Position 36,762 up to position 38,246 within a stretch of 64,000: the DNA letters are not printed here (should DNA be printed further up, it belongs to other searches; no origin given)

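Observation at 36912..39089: Unusual single-polypeptide fusion: VWA(MIDAS) - TM - FHA-like - TM - PIG-L/LmbE deacetylase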

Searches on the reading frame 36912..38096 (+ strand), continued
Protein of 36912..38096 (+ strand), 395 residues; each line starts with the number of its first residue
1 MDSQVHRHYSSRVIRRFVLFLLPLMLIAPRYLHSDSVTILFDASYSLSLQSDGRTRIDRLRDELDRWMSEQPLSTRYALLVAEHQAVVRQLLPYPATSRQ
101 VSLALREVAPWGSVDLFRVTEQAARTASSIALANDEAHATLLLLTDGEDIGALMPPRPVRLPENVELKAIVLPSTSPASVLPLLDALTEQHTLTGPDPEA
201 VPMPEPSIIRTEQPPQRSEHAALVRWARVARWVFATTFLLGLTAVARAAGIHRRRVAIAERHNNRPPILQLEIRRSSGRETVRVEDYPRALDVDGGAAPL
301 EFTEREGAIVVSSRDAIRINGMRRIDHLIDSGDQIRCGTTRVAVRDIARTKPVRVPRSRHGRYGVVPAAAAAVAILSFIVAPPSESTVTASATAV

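Call 64: find_encoding_contigs(protein=P0174, flank=8000, max_places=2)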
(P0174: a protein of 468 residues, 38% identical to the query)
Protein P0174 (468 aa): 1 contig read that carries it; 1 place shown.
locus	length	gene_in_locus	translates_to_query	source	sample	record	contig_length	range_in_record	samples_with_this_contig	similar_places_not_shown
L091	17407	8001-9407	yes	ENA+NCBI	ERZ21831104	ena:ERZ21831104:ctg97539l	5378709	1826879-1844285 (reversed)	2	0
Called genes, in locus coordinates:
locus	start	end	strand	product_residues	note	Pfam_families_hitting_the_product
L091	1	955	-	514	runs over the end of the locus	PF01487:DHquinase_I, PF08501:Shikimate_dh_N, PF01488:Shikimate_DH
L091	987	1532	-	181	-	-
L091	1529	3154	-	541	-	PF12895:ANAPC3 (faint), PF12569:NatA_aux_su (faint), PF13429:TPR_15 (weak), PF00515:TPR_1, PF07719:TPR_2 (weak), PF13432:TPR_16 (weak), PF14559:TPR_19, PF14559:TPR_19 (weak), +15 more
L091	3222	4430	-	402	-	PF00180:Iso_dh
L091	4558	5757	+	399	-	PF13174:TPR_6 (faint)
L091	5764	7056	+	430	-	PF01464:SLT, PF01476:LysM, PF23457:LysM2_NFP (faint), PF23473:LysM3_LYK4_5 (faint), PF01476:LysM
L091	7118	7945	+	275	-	-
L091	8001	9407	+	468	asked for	PF02585:PIG-L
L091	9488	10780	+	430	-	PF08239:SH3_3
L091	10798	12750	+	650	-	PF00005:ABC_tran, PF02463:SMC_N (faint), PF13555:AAA_29 (faint), PF13304:AAA_21 (faint), PF12848:ABC_tran_Xtn, PF00005:ABC_tran, PF16326:ABC_tran_CTD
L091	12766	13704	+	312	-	PF03547:Mem_trans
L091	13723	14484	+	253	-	PF03372:Exo_endo_phos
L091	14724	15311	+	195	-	PF02545:Maf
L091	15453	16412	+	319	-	-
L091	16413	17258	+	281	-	PF25025:EF-Ts_N (weak), PF00889:EF_TS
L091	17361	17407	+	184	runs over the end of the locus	PF01765:RRF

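Call 66: search_protein_families(library=pfam, proteins=[P0174, P0181, P0183, P0188, P0190, P0191, P0178, P0179, P0184, P0186], max_evalue=0.1)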
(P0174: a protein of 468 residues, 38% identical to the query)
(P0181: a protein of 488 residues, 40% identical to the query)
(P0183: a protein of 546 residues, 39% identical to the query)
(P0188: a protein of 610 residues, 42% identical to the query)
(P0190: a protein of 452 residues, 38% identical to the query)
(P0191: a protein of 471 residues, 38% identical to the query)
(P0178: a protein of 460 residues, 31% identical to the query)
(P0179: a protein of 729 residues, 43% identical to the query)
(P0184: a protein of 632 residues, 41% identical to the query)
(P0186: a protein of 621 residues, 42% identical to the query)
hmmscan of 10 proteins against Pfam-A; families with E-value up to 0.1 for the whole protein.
P0174 (468 aa): 1 family
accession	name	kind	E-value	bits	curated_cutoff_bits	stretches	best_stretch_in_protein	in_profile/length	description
PF02585.22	PIG-L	-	7.9e-17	62.4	28.2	1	201-353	1-126/129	GlcNAc-PI de-N-acetylase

P0181 (488 aa): 1 family
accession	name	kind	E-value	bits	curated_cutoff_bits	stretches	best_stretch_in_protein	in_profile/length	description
PF02585.22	PIG-L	-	9.9e-18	65.3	28.2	1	257-400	1-128/129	GlcNAc-PI de-N-acetylase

P0183 (546 aa): 1 family
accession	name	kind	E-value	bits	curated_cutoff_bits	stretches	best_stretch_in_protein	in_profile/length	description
PF02585.22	PIG-L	-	1.6e-17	64.6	28.2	1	289-432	1-128/129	GlcNAc-PI de-N-acetylase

P0188 (610 aa): 1 family
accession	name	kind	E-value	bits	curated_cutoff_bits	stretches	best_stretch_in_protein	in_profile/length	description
PF02585.22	PIG-L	-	2.7e-17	63.9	28.2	1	353-496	1-128/129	GlcNAc-PI de-N-acetylase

P0190 (452 aa): 1 family
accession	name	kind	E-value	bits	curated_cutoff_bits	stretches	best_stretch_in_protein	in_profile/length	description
PF02585.22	PIG-L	-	2.1e-19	70.7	28.2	1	220-363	1-127/129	GlcNAc-PI de-N-acetylase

P0191 (471 aa): 1 family
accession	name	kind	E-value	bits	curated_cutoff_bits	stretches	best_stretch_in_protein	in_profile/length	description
PF02585.22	PIG-L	-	2.4e-20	73.8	28.2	1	247-390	1-128/129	GlcNAc-PI de-N-acetylase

P0178 (460 aa): 1 family
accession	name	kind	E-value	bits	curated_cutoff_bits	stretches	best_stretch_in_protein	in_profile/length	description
PF02585.22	PIG-L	-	7.3e-21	75.4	28.2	1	227-369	1-126/129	GlcNAc-PI de-N-acetylase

P0179 (729 aa): 1 family
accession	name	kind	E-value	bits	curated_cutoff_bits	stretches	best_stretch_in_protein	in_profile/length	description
PF02585.22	PIG-L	-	2e-19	70.8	28.2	1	472-615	1-128/129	GlcNAc-PI de-N-acetylase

P0184 (632 aa): 1 family
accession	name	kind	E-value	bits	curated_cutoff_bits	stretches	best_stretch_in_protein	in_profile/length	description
PF02585.22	PIG-L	-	5.1e-18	66.2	28.2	1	399-542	1-128/129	GlcNAc-PI de-N-acetylase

P0186 (621 aa): 1 family
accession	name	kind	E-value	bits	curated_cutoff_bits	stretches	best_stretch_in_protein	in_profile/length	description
PF02585.22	PIG-L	-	2e-16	61.1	28.2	1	364-507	1-128/129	GlcNAc-PI de-N-acetylase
